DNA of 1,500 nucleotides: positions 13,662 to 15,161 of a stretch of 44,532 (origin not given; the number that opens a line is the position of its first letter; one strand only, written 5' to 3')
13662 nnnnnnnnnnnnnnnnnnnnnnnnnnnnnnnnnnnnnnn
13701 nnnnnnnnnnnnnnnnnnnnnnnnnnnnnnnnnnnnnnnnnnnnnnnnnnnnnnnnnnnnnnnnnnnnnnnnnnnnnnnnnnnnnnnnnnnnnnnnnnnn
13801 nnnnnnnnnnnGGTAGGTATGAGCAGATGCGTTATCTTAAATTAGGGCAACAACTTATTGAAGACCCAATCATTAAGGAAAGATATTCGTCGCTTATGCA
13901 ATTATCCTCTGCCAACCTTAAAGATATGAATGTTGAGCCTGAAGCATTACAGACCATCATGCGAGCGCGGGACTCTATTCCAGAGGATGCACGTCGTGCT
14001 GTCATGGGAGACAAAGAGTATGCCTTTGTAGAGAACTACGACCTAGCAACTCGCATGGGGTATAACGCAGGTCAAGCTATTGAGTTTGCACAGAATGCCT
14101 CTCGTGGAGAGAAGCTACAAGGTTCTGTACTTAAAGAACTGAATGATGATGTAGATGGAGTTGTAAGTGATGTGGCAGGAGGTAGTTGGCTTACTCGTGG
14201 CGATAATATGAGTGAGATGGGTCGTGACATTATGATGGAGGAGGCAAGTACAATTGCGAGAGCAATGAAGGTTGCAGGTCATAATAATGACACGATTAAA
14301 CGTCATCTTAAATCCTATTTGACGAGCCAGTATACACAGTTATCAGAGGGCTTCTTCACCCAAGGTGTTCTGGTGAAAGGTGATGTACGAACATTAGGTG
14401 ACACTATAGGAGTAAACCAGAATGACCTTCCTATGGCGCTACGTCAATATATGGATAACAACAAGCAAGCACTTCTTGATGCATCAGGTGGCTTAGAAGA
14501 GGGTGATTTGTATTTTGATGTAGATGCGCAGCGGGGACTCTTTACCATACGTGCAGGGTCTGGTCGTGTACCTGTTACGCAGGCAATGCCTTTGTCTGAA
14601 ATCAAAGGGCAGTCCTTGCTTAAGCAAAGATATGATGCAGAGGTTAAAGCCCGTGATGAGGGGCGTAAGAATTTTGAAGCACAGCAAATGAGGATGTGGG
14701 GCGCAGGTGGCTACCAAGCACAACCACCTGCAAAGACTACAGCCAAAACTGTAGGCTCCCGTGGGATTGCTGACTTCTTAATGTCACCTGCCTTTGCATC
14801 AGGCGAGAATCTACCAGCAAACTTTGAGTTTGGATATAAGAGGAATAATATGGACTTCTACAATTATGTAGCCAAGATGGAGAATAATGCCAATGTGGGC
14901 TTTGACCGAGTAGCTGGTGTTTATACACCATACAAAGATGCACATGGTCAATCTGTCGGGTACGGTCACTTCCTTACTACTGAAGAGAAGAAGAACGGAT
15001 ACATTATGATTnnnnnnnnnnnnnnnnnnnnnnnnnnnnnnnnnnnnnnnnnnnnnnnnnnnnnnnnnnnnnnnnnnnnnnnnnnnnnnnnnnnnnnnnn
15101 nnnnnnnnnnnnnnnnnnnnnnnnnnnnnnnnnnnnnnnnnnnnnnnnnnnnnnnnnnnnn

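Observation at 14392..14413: SP6-type promoter-like sites that deviate from the class I consensus, one inside a virion gene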

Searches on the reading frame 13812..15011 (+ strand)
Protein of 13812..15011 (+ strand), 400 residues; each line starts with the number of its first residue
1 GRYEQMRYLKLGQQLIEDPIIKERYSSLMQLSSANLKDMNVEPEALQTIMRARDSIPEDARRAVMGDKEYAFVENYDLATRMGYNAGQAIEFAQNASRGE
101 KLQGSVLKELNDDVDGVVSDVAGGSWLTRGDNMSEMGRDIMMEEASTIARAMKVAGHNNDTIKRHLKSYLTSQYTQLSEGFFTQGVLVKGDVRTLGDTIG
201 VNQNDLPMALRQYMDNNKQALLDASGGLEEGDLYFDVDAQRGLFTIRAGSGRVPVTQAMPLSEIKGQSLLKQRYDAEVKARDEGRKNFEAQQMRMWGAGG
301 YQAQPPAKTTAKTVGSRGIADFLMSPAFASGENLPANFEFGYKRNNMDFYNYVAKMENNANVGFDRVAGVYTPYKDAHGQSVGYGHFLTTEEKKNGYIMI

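Call 15: find_related_loci(query=window:13812-15011:+, collection=viral_contigs, flank=3000)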
Query window:13812-15011:+ (400 aa) in viral_contigs; peptide patterns used: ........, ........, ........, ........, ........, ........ (x = any residue, [..] = any of these).
16 stretches matched a pattern; 16 encode a relative of the query (tblastn E <= 1e-3); 15 distinct loci.
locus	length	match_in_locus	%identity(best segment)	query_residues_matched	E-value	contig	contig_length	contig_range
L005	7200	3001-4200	98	1-400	0e+0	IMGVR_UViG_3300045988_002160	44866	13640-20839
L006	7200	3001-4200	98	1-400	0e+0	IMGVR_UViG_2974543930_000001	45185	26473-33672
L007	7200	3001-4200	91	1-400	0e+0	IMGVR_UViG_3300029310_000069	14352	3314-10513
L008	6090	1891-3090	87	1-400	0e+0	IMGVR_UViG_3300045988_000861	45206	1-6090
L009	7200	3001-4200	87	1-400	0e+0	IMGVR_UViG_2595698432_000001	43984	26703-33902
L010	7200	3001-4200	87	1-400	0e+0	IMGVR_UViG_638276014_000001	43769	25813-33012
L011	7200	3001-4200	87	1-400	0e+0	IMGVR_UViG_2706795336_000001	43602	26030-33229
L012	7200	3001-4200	99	1-400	0e+0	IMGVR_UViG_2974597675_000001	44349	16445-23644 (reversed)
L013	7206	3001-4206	80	1-400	0e+0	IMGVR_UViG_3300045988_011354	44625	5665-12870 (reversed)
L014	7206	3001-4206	80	1-400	0e+0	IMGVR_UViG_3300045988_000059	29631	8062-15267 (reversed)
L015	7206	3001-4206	79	1-400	0e+0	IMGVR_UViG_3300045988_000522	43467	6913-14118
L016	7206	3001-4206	79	1-400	0e+0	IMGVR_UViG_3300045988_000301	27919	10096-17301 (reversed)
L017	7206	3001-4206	77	1-400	0e+0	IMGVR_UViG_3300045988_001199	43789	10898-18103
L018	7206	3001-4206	76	1-400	0e+0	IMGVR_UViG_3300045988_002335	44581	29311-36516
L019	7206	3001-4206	80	1-400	0e+0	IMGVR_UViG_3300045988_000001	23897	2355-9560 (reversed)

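Call 62: find_related_loci(query=A1, collection=viral_contigs, flank=10000)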
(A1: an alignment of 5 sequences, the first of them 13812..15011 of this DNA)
Query A1 (400 aa) in viral_contigs; peptide patterns used: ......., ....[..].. (x = any residue, [..] = any of these).
131 stretches matched a pattern; 19 encode a relative of the query (tblastn E <= 1e-3); 19 distinct loci.
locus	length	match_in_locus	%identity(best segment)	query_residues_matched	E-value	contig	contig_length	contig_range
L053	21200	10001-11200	98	1-400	0e+0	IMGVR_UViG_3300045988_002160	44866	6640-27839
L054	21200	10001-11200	98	1-400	0e+0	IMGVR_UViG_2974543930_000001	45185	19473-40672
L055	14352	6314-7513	91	1-400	0e+0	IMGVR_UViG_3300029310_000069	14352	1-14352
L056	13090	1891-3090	87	1-400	0e+0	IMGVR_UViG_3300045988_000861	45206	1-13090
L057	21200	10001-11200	87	1-400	0e+0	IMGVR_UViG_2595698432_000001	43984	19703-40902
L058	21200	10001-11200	87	1-400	0e+0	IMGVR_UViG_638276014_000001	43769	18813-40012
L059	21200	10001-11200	87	1-400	0e+0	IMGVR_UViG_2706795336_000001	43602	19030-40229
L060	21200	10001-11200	99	1-400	0e+0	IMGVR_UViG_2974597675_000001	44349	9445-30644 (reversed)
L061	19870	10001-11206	80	1-400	0e+0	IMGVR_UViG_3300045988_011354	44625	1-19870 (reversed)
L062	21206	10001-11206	80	1-400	0e+0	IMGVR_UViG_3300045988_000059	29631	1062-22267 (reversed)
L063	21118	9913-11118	79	1-400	0e+0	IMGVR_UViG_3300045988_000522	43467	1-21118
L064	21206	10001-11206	79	1-400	0e+0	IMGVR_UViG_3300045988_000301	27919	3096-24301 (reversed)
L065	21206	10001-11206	77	1-400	0e+0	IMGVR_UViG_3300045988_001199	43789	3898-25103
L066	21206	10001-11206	76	1-400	0e+0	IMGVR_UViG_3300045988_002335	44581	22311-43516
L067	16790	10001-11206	69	1-400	0e+0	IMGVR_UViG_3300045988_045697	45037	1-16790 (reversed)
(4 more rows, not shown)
